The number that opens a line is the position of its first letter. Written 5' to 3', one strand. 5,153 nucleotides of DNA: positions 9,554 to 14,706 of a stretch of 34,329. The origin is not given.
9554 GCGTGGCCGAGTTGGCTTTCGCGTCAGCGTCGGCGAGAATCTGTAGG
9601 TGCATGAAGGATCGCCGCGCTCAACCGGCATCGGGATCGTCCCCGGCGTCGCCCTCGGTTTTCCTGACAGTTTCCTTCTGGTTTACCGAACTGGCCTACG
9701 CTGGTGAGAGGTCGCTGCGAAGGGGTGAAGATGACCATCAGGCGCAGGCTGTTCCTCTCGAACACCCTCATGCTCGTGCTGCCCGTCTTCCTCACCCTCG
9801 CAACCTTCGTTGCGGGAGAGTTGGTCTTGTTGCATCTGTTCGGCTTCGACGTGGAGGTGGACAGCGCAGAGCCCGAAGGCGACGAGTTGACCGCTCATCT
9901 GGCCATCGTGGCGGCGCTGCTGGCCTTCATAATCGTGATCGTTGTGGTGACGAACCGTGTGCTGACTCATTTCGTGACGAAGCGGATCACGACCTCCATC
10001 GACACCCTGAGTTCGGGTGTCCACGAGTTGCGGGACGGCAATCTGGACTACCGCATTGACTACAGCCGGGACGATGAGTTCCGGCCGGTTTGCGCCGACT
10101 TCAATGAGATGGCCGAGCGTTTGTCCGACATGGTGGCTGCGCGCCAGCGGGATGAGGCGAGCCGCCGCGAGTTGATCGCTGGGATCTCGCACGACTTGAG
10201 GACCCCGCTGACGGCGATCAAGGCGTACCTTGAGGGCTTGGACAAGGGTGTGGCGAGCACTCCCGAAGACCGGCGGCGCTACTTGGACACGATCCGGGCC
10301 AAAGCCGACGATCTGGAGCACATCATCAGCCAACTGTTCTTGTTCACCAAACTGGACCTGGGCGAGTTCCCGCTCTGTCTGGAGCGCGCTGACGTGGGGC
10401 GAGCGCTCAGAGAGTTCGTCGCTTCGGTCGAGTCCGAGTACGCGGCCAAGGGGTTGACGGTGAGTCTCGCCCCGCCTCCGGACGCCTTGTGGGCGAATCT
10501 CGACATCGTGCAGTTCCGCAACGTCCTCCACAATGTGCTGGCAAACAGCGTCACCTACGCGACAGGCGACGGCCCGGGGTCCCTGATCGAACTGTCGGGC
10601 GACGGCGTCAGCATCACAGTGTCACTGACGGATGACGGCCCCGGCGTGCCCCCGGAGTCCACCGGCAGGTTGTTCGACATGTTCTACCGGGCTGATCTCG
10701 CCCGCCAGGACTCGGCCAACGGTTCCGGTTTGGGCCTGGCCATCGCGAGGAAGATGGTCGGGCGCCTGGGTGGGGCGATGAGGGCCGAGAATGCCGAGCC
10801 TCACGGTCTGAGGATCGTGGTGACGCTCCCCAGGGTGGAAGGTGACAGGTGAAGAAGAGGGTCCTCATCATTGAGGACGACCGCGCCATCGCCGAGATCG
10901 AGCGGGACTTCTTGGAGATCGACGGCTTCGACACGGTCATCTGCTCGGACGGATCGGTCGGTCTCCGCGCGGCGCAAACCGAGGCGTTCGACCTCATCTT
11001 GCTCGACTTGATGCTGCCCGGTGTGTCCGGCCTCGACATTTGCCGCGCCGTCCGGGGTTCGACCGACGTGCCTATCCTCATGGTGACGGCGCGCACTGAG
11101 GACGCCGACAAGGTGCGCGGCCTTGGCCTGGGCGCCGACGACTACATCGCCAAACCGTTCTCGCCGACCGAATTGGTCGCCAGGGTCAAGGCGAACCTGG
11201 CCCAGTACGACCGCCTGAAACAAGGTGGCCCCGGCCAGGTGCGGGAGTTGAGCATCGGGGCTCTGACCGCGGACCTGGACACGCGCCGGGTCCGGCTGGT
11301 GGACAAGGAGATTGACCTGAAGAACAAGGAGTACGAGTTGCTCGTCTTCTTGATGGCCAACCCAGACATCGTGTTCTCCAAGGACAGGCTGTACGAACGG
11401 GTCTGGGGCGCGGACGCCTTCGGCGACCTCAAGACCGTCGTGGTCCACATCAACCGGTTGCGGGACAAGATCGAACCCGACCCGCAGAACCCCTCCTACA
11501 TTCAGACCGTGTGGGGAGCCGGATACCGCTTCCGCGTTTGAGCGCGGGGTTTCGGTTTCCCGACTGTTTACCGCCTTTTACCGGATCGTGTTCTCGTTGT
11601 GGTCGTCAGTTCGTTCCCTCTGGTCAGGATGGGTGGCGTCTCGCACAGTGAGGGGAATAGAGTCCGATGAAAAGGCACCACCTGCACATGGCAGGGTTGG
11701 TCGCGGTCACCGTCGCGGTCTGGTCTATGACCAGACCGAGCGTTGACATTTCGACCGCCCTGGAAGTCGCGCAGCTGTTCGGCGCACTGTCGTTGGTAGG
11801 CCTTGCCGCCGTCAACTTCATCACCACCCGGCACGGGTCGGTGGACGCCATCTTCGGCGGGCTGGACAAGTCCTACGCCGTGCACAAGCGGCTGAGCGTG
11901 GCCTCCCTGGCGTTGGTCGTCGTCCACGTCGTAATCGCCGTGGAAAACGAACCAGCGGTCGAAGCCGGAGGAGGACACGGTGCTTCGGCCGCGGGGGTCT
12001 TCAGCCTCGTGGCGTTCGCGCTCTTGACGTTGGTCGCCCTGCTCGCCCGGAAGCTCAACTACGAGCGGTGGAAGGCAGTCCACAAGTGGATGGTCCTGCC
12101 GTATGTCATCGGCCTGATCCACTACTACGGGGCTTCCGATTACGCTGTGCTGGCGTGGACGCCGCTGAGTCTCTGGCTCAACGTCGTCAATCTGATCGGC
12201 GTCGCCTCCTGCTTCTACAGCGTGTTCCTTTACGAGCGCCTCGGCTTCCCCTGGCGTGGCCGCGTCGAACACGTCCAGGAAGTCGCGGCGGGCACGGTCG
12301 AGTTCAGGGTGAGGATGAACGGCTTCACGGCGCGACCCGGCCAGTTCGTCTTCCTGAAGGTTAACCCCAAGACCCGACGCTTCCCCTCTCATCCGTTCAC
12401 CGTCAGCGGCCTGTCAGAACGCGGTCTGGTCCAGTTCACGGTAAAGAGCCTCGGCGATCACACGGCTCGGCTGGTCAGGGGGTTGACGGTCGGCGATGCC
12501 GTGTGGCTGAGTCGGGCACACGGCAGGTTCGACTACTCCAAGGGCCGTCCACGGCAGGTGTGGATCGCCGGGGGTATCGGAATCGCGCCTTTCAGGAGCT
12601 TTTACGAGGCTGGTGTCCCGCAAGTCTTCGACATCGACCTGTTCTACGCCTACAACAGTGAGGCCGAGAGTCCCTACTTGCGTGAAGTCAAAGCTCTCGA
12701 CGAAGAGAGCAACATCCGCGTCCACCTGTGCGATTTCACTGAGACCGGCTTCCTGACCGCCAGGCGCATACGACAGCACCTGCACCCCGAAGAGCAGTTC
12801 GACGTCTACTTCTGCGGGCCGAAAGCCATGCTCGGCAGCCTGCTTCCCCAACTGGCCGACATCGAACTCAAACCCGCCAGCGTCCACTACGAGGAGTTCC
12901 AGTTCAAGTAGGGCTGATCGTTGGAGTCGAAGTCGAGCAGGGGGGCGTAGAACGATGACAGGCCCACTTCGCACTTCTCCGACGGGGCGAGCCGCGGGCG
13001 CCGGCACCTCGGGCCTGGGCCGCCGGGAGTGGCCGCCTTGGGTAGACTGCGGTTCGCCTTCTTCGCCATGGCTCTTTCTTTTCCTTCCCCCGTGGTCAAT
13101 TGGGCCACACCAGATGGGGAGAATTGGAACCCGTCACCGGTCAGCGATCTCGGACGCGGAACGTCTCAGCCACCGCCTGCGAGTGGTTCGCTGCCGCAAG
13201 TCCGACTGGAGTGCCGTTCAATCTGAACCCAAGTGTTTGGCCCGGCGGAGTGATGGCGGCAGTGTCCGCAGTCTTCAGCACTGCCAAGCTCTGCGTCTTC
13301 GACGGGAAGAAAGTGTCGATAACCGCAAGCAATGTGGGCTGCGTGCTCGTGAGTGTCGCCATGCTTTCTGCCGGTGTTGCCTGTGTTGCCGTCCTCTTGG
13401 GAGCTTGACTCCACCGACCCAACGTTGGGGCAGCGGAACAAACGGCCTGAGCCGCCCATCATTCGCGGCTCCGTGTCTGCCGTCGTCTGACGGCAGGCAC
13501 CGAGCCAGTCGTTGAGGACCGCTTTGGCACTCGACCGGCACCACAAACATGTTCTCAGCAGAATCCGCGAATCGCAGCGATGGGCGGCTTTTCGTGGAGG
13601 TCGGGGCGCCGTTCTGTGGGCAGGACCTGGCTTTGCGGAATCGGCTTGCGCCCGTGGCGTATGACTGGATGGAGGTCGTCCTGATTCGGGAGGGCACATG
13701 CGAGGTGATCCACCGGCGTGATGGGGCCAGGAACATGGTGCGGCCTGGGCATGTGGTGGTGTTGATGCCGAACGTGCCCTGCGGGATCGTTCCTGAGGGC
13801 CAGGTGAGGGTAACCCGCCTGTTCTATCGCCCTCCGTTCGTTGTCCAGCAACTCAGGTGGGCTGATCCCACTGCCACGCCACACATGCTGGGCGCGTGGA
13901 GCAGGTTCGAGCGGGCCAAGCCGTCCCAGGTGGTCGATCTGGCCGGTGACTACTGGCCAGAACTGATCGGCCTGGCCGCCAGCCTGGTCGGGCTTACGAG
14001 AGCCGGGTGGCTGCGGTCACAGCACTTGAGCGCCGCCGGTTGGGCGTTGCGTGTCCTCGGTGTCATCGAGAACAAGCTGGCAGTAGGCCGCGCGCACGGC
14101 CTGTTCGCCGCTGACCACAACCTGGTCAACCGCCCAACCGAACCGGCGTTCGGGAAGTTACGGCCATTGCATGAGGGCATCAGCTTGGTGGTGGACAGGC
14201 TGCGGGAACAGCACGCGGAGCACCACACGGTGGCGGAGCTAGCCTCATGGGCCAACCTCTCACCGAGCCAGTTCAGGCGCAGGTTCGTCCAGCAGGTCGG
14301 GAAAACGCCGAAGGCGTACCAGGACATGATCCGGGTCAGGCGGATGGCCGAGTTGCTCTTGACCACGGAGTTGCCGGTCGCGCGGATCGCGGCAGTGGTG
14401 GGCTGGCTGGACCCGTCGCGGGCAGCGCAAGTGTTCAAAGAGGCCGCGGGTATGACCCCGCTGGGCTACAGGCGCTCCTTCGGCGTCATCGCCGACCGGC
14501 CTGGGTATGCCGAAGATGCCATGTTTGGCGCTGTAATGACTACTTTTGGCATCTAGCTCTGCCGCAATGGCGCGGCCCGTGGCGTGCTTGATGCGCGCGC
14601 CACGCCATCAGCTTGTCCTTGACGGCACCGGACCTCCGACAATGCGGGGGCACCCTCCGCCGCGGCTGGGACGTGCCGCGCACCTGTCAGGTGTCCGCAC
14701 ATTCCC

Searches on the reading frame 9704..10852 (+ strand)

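Call 26: search_protein_families(library=pfam, max_evalue=0.001, proteins=[window:9704-10852:+])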
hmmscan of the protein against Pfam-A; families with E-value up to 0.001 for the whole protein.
window:9704-10852:+ (382 aa): 4 families
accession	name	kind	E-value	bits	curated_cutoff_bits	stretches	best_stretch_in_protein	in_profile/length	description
PF02518.31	HATPase_c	-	1e-19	71.5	26.4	1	267-377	2-109/111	Histidine kinase-, DNA gyrase B-, and HSP90-like ATPase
PF00512.31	HisKA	-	1.4e-19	70.3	26.9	1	153-219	1-65/66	His Kinase A (phospho-acceptor) domain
PF00672.30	HAMP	-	1.6e-11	44.7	25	1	90-141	1-52/53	HAMP domain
PF13581.12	HATPase_c_2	-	9.4e-05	22.9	27.4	1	278-354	39-111/127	Histidine kinase-like ATPase domain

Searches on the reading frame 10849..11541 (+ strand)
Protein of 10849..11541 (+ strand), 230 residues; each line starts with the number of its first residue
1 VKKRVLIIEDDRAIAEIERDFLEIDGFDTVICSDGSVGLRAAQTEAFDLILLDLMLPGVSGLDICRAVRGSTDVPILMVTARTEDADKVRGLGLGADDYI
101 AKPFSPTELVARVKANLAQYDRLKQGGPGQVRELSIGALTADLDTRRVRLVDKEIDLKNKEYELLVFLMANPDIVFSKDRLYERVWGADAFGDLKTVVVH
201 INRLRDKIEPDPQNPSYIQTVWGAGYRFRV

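Call 26: search_protein_families(library=pfam, max_evalue=0.001, proteins=[window:10849-11541:+])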
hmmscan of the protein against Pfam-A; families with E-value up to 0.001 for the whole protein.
window:10849-11541:+ (230 aa): 2 families
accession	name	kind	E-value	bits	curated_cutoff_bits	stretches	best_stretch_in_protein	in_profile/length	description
PF00486.34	Trans_reg_C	-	3.5e-28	97.9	26.2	1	153-228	2-77/77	Transcriptional regulatory protein, C terminal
PF00072.30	Response_reg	-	6.7e-28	97.5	30.2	1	5-114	1-111/111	Response regulator receiver domain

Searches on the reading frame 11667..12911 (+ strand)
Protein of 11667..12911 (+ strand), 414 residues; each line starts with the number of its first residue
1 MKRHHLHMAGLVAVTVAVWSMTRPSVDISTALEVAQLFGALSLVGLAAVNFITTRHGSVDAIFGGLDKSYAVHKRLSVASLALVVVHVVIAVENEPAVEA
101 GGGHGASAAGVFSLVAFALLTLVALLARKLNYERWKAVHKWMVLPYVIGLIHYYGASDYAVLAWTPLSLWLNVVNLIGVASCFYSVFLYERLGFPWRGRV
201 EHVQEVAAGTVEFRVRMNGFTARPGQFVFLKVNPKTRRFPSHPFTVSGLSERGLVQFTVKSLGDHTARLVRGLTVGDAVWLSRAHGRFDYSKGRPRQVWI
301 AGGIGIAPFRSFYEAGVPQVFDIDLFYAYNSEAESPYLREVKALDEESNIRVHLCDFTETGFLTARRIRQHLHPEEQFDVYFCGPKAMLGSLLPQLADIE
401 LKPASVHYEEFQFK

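Call 26: search_protein_families(library=pfam, max_evalue=0.001, proteins=[window:11667-12911:+])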
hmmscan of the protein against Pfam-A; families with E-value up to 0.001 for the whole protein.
window:11667-12911:+ (414 aa): 3 families
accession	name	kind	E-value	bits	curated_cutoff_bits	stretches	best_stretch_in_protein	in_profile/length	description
PF01794.25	Ferric_reduct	-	3.1e-11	43.8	28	1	39-149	2-120/121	Ferric reductase like transmembrane component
PF00175.26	NAD_binding_1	-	1.1e-10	42.5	22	1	300-389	2-104/109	Oxidoreductase NAD-binding domain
PF08022.18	FAD_binding_8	-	5.7e-07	30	22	1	217-272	24-81/109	FAD-binding domain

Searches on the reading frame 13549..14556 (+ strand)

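Call 26: search_protein_families(library=pfam, max_evalue=0.001, proteins=[window:13549-14556:+])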
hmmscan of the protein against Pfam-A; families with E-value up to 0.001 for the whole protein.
window:13549-14556:+ (335 aa): 2 families
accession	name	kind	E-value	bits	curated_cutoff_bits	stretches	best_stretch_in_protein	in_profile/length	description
PF12833.13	HTH_18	-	6e-18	65.4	33.6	1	231-309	1-79/80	Helix-turn-helix domain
PF00165.29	HTH_AraC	-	4.8e-12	46.1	26.6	1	227-258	10-41/42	Bacterial regulatory helix-turn-helix proteins, AraC family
